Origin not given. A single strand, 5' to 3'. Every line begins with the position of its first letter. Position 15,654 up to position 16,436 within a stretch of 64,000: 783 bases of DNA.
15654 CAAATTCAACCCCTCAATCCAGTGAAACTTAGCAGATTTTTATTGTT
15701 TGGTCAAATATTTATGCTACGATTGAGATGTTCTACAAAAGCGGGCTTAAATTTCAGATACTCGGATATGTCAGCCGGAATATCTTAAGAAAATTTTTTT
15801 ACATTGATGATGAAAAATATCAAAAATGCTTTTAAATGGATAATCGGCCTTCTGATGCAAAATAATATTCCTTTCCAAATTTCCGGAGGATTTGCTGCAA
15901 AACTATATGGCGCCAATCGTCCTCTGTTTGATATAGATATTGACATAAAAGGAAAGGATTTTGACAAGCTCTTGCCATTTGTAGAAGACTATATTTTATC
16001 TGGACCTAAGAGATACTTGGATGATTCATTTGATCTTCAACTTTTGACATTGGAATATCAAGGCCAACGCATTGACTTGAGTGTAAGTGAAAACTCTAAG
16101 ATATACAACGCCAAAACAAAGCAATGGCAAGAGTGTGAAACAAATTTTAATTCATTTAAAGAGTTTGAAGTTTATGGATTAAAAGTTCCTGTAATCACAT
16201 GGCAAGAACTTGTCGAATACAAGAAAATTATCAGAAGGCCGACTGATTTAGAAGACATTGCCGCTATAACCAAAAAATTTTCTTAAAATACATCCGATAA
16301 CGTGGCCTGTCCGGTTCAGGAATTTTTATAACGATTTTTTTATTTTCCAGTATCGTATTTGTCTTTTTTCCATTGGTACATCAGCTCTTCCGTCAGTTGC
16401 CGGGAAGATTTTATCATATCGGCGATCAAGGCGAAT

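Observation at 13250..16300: AT-rich islet inside the glycan locus encoding a nucleotide/small-molecule modification quartet (NDT-like, APH-family kinase, orphan receiver domain, ANT(2'')-like nucleotidyltransferase)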

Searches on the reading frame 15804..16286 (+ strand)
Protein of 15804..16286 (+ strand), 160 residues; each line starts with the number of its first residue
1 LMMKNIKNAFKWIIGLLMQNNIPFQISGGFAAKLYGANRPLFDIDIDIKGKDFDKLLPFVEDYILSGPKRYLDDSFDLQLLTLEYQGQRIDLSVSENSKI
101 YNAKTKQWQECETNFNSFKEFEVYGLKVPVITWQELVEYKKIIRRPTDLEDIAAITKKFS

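Call 3: search_protein_families(library=pfam, proteins=[window:15804-16286:+], max_evalue=0.1)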
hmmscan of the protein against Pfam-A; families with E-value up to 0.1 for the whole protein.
window:15804-16286:+ (160 aa): 1 family
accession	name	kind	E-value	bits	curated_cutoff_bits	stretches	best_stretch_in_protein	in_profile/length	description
PF10706.15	Aminoglyc_resit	-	0.0017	19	21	1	13-136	5-129/149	Aminoglycoside-2''-adenylyltransferase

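Call 4: search_protein_families(library=ncbifam, proteins=[window:15804-16286:+], max_evalue=0.1)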
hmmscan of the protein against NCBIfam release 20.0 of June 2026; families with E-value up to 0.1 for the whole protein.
window:15804-16286:+ (160 aa): 0 families

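Call 5: search_protein_families(library=padloc, proteins=[window:15804-16286:+], max_evalue=0.1)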
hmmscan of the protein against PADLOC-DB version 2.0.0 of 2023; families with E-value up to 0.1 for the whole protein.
window:15804-16286:+ (160 aa): 0 families

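Call 11: find_encoding_contigs(protein=window:15807-16286:+, flank=10000, max_places=10)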
Protein window:15807-16286:+ (159 aa): no gene with exactly this product is on record in the collection.

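Call 12: find_homologous_proteins(query=window:15807-16286:+, max_evalue=0.001)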
Query window:15807-16286:+ (159 aa): 87 proteins with E <= 0.001 among 106 candidates.
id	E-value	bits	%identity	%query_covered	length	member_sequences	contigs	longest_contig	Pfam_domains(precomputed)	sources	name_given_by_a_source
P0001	1.0e-89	317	100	90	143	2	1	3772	-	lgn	-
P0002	1.2e-85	303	84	100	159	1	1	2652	-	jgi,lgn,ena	-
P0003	1.8e-84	300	82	100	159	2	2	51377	-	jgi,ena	jgi:hypothetical protein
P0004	6.0e-84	298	83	100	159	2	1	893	-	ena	-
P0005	1.1e-77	278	77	99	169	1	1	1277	-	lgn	-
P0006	8.0e-77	275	77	100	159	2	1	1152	PF10706.16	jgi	jgi:hypothetical protein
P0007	5.6e-68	246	70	99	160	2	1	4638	-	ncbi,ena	-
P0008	6.7e-66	239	68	99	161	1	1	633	-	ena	-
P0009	8.8e-66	239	64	100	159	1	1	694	-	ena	-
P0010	3.1e-64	234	64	100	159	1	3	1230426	-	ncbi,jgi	jgi:hypothetical protein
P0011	1.4e-63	232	66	99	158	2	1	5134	-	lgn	-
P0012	8.0e-63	229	65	99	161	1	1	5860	-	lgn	-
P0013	3.7e-62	227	63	100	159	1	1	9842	-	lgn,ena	-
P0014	6.1e-62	226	62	100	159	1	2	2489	-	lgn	-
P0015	1.5e-61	225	63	99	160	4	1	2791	-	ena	-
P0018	3.0e-60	221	60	99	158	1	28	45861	-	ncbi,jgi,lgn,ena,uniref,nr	ncbi:MAG: hypothetical protein UU46_C0003G0031 [Candidatus Uhrbacteria bacterium GW2011_GWD1_41_16]|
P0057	1.3e-37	147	47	100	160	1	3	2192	PF10706.16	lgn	-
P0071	7.5e-34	135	41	98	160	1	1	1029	PF10706.16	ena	-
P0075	1.6e-32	131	45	95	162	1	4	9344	PF10706.16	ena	-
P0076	1.9e-32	131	47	94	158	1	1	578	PF10706.16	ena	-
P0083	4.2e-29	120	43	94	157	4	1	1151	PF10706.16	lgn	-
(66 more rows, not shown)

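Call 15: find_encoding_contigs(protein=P0003, flank=10000, max_places=4)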
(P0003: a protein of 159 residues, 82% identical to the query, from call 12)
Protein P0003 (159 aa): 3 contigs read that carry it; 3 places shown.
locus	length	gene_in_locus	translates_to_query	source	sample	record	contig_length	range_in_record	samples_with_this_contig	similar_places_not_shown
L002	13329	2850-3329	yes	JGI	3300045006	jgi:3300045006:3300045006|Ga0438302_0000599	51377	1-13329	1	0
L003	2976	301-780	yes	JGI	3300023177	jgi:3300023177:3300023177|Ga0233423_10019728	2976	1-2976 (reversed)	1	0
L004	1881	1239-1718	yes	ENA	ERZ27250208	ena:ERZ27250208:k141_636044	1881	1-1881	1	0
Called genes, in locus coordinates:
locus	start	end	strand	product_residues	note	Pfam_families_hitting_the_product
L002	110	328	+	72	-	PF24113:DUF7387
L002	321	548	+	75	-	PF07927:HicA_toxin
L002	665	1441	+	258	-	PF08241:Methyltransf_11 (weak)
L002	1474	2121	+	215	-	-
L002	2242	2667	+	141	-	-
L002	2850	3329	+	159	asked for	-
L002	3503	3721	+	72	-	PF24113:DUF7387 (weak)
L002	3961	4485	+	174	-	-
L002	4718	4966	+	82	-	PF12728:HTH_17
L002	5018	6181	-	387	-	PF20706:GT4-conflict (weak), PF13439:Glyco_transf_4, PF13579:Glyco_trans_4_4, PF00534:Glycos_transf_1, PF13692:Glyco_trans_1_4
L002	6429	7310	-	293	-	-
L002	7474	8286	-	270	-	-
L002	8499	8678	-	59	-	-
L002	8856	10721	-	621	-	-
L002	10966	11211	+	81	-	PF18905:DUF5661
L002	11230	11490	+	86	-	PF12961:DUF3850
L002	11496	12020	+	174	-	-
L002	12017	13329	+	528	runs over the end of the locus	PF01743:PolyA_pol, PF12627:PolyA_pol_RNAbd, PF01966:HD (weak)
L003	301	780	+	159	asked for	-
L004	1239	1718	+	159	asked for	-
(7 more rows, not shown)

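Call 16: find_encoding_contigs(protein=P0010, flank=10000, max_places=4)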
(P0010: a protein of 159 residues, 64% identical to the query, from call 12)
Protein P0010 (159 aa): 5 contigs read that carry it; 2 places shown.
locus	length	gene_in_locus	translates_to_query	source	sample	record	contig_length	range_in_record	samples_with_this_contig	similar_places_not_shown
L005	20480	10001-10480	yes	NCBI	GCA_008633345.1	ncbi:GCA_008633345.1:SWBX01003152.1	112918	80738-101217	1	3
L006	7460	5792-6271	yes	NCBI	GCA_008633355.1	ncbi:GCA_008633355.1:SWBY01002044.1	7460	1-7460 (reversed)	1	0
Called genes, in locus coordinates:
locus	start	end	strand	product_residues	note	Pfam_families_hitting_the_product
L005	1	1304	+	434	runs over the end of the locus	PF04932:Wzy_C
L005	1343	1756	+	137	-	-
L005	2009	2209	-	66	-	-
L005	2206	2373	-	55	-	-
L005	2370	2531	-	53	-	-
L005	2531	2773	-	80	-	-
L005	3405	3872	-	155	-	PF01467:CTP_transf_like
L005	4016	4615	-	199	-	-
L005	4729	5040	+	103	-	-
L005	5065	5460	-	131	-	PF03479:PCC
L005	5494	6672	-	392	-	PF07690:MFS_1, PF03137:OATP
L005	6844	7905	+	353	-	PF01988:VIT1 (weak)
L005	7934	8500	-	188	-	PF00117:GATase, PF07722:Peptidase_C26 (faint)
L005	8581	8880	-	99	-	-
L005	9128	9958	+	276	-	PF09992:NAGPA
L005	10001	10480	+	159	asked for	-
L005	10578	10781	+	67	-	-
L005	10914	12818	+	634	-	-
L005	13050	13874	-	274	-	-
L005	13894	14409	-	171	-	-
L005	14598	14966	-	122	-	-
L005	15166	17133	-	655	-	-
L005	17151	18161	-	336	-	-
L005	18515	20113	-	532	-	-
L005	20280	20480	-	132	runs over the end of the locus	PF18895:T4SS_pilin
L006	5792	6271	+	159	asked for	-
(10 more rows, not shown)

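Call 42: search_solved_structures(query=A2, max_evalue=10, show_alignments=3)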
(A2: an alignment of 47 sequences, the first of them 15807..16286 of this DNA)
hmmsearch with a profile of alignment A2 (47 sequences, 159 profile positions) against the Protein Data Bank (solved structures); distinct sequences matched with E-value up to 10: 6.
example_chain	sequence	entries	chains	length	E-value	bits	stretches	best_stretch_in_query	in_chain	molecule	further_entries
4hx0_A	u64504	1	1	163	0.00035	23.6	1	9-133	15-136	Putative nucleotidyltransferase TM1012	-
2fcl_A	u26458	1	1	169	0.0004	23.4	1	9-133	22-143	hypothetical protein TM1012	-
2ewr_A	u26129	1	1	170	0.0004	23.4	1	9-133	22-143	hypothetical protein TM1012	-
4fo1_A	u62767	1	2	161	0.0018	21.3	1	4-74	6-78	Lincosamide resistance protein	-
4wh5_A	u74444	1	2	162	0.0018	21.3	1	4-74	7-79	Lincosamide resistance protein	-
3thg_A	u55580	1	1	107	1.3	12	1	80-110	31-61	Ribulose bisphosphate carboxylase/oxygenase activase 1, chloroplastic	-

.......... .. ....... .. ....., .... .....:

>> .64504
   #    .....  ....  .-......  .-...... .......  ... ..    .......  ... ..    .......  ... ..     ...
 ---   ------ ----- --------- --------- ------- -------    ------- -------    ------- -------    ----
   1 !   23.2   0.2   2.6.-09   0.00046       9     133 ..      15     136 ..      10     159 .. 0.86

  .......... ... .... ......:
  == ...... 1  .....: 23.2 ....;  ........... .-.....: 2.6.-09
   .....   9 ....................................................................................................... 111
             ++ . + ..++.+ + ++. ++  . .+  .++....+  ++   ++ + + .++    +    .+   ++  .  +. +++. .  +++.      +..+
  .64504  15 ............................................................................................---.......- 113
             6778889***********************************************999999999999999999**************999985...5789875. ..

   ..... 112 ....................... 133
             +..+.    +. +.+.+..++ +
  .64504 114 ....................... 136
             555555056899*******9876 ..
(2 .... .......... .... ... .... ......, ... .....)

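Call 48: find_related_loci(query=A2, collection=viral_contigs, flank=8000)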
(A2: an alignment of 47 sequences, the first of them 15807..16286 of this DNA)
Query A2 (159 aa) in viral_contigs; peptide patterns used: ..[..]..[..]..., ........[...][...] (x = any residue, [..] = any of these).
156 stretches matched a pattern, but none encodes a relative of the query by tblastn (E <= 1e-3).

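Call 55: predict_structure(alignment_id=A2)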
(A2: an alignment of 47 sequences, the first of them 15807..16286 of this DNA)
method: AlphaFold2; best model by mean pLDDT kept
length: 159 residues; sequences in the alignment: 47
mean_pLDDT: 96.6   pTM: 0.89
mean pLDDT of the five models: 96.6, 96.3, 96.1, 95.9, 95.6
residues with pLDDT >= 90: 154; 70-90: 5; 50-70: 0; < 50: 0
segments of 3 or more residues with pLDDT < 50: none
pLDDT, mean of each block of 10 residues (from residue 1): 92 98 98 96 96 97 97 97 98 95 97 96 98 97 97 96
secondary structure, 60 per line:
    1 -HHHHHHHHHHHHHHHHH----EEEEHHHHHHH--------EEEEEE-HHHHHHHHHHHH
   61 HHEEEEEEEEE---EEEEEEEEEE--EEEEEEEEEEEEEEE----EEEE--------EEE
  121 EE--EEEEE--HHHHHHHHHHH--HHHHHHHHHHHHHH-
elements in order: H2-18 E23-26 H27-33 E42-47 H49-62 E63-71 E75-84 E87-101 E106-109 E118-122 E125-129 H132-142 H145-158

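Call 61: fold_search(model_id=the predicted structure, library=pdb)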
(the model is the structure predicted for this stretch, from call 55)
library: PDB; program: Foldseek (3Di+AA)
matches with E <= 10: 814; with E <= 0.001: 16
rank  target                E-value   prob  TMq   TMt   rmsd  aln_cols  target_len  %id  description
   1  2ewr                  5.3e-10  1.00  0.79  0.81   2.7       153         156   12  Crystal structure of a putative nucleotidyltransferase (tm1012) from Thermotoga maritima at 1.60 A resolution (released 2005-12-06)
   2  2fcl                  1.2e-08  1.00  0.79  0.80   2.8       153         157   12  Crystal structure of a putative nucleotidyltransferase (tm1012) from Thermotoga maritima at 1.35 A resolution (released 2006-03-14)
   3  4hx0                  2.2e-08  1.00  0.69  0.68   5.7       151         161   15  Crystal structure of a putative nucleotidyltransferase (TM1012) from Thermotoga maritima at 1.87 A resolution (released 2013-09-11)
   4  4fo1_A                9.4e-07  1.00  0.60  0.61   5.7       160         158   17  Crystal structure of lincosamide antibiotic adenylyltransferase LnuA, apo (released 2012-07-04)
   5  8an5_B                1.5e-06  1.00  0.71  0.62   5.1       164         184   18  MenAT1 toxin-antitoxin complex (rv0078a-rv0078b) from Mycobacterium tuberculosis H37Rv (released 2023-08-02)
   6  8an4_A                5.9e-06  1.00  0.65  0.54   6.0       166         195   17  MenT1 toxin (rv0078a) from Mycobacterium tuberculosis H37Rv (released 2023-08-02)
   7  8an4_B                9.1e-06  1.00  0.67  0.58   5.6       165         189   18  MenT1 toxin (rv0078a) from Mycobacterium tuberculosis H37Rv (released 2023-08-02)
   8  5cfu                  1.3e-05  1.00  0.62  0.57   6.8       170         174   16  Crystal Structure of ANT(2")-Ia in complex with adenylyl-2"-tobramycin (released 2016-07-20)
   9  8rr5                  1.8e-05  1.00  0.58  0.53   8.0       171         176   18  MenT1 toxin (rv0078a) from Mycobacterium tuberculosis H37Rv, phosphorylated at T39 (released 2024-09-11)
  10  8an5_A                2.3e-05  1.00  0.66  0.56   5.5       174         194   18  MenAT1 toxin-antitoxin complex (rv0078a-rv0078b) from Mycobacterium tuberculosis H37Rv (released 2023-08-02)
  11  5kqj_MODEL_1_A        2.8e-05  1.00  0.61  0.54   6.7       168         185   19  Solution Structure of Antibiotic-Resistance Factor ANT(2'')-Ia Reveals Substrate-Regulated Conformation Dynami (released 2017-07-12)
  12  5cfs                  3.5e-05  1.00  0.63  0.58   6.7       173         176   17  Crystal Structure of ANT(2")-Ia in complex with AMPCPP and tobramycin (released 2016-03-16)
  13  5uvd                  4.5e-05  1.00  0.58  0.44   6.2       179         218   16  Crystal structure of an antigenic nucleotidyltransferase-like protein from Paracoccidioides brasiliensis (released 2018-01-31)
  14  4wqk                  4.8e-05  1.00  0.61  0.56   7.0       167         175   18  Crystal structure of aminoglycoside nucleotidylyltransferase ANT(2")-Ia, apo form (released 2014-11-12)
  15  4xje                  6.9e-05  1.00  0.62  0.57   6.7       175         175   16  CRYSTAL STRUCTURE OF ANT(2") IN COMPLEX WITH AMP AND TOBRAMYCIN (released 2016-01-20)
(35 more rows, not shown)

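Call 75: search_protein_families(library=phrogs, proteins=[window:15807-16286:+], max_evalue=0.01)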
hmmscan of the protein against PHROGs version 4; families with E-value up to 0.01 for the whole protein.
window:15807-16286:+ (159 aa): 1 family
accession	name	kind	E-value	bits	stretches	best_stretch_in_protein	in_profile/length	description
phrog_12854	-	unknown function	0.0015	19.2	0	23-156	24-129/137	-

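Call 80: find_encoding_contigs(protein=P0018, flank=3000, max_places=10)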
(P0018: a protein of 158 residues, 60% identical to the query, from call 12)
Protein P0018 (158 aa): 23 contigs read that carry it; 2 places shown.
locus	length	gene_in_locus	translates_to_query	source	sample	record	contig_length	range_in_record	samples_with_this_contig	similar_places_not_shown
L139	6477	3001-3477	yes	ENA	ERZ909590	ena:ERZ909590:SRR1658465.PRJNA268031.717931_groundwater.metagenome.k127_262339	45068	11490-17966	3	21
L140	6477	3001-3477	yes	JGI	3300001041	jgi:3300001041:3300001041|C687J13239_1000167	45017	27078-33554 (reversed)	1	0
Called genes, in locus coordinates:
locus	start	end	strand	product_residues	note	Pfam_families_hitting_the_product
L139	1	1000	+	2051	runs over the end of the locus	-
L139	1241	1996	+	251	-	-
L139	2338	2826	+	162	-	PF00856:SET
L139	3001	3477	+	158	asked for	-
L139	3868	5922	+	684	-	PF22745:Nlig-Ia, PF01653:DNA_ligase_aden, PF03120:OB_DNA_ligase, PF12826:HHH_2, PF14520:HHH_5 (weak), PF00533:BRCT, PF12738:PTCB-BRCT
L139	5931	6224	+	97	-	PF02686:GatC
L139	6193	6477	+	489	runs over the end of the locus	PF01425:Amidase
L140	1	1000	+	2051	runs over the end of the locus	-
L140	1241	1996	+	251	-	-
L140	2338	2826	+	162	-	PF00856:SET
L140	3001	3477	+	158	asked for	-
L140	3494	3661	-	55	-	-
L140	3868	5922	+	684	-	PF22745:Nlig-Ia, PF01653:DNA_ligase_aden, PF03120:OB_DNA_ligase, PF12826:HHH_2, PF14520:HHH_5 (weak), PF00533:BRCT, PF12738:PTCB-BRCT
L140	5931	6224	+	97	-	PF02686:GatC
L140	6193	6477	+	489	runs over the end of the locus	PF01425:Amidase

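Call 96: fold_search(model_id=the predicted structure, library=viral)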
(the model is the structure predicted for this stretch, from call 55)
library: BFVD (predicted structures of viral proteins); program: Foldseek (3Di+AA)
matches with E <= 10: 969; with E <= 0.001: 14
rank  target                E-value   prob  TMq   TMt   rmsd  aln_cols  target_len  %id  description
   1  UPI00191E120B         8.6e-08  1.00  0.63  0.57   4.3       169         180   24  (no name look-up for this kind of identifier)
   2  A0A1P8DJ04            1.9e-05  1.00  0.52  0.57   5.8       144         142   16  (no name in the UniProt tables at hand)
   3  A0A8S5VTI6            2.0e-05  1.00  0.55  0.51   5.5       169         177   12  (no name in the UniProt tables at hand)
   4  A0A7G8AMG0            3.3e-05  1.00  0.54  0.34   5.1       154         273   17  (no name in the UniProt tables at hand)
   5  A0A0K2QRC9            1.3e-04  1.00  0.50  0.62   5.9       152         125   16  Uncharacterized protein [Ralstonia phage RSF1]
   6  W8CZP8                3.0e-04  1.00  0.50  0.51   4.2       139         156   18  Uncharacterized protein [Erwinia phage PhiEaH1]
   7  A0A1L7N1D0            3.4e-04  1.00  0.54  0.59   5.0       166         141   16  Uncharacterized protein [Ralstonia phage RP12]
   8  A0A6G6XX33            3.6e-04  1.00  0.51  0.30   5.4       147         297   19  (no name in the UniProt tables at hand)
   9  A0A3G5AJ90            4.1e-04  1.00  0.49  0.18  10.4       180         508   14  DUF7275 domain-containing protein [Sylvanvirus sp.]
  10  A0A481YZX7            5.2e-04  1.00  0.45  0.33   6.0       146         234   12  LicD family protein [Marseillevirus LCMAC202]
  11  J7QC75                5.9e-04  1.00  0.53  0.43   4.6       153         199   13  Uncharacterized protein [Alphaspiravirus yamagawaense]
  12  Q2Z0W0                6.2e-04  1.00  0.48  0.46   7.5       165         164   16  Uncharacterized protein [Pseudomonas phage EL]
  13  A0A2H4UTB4            7.5e-04  1.00  0.54  0.22   5.8       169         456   15  2-C-methyl-D-erythritol 4-phosphate cytidylyltransferase [Bodo saltans virus]
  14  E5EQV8                9.6e-04  1.00  0.56  0.53   6.0       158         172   15  (no name in the UniProt tables at hand)
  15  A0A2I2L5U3            1.4e-03  1.00  0.38  0.32   5.3        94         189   26  Uncharacterized protein [Orpheovirus IHUMI-LCC2]
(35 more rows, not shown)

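Call 97: search_protein_families(library=pfam, alignment_id=A2, max_evalue=0.01)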
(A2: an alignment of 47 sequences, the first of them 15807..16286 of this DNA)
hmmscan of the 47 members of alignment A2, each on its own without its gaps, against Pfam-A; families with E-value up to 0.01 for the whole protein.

A. member 1, window:15807-16286:+ (159 aa): 1 family
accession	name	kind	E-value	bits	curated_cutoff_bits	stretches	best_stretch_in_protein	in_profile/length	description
PF10706.15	Aminoglyc_resit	-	0.0016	19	21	1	12-135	5-129/149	Aminoglycoside-2''-adenylyltransferase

B. families by the number of members that match (of 47 scanned): 5 families
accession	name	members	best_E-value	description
PF10706.15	Aminoglyc_resit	23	7e-08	Aminoglycoside-2''-adenylyltransferase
PF09970.15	DUF2204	2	0.0008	Nucleotidyl transferase of unknown function (DUF2204)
PF07443.18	HARP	1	0.0011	HepA-related protein (HARP)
PF03833.19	PolC_DP2_N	1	0.0015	DNA polymerase II large subunit DP2, N-terminal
PF21228.3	RuBisCO_activase_AAA_helical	1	0.0049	Ribulose bisphosphate carboxylase/oxygenase activase, AAA, helical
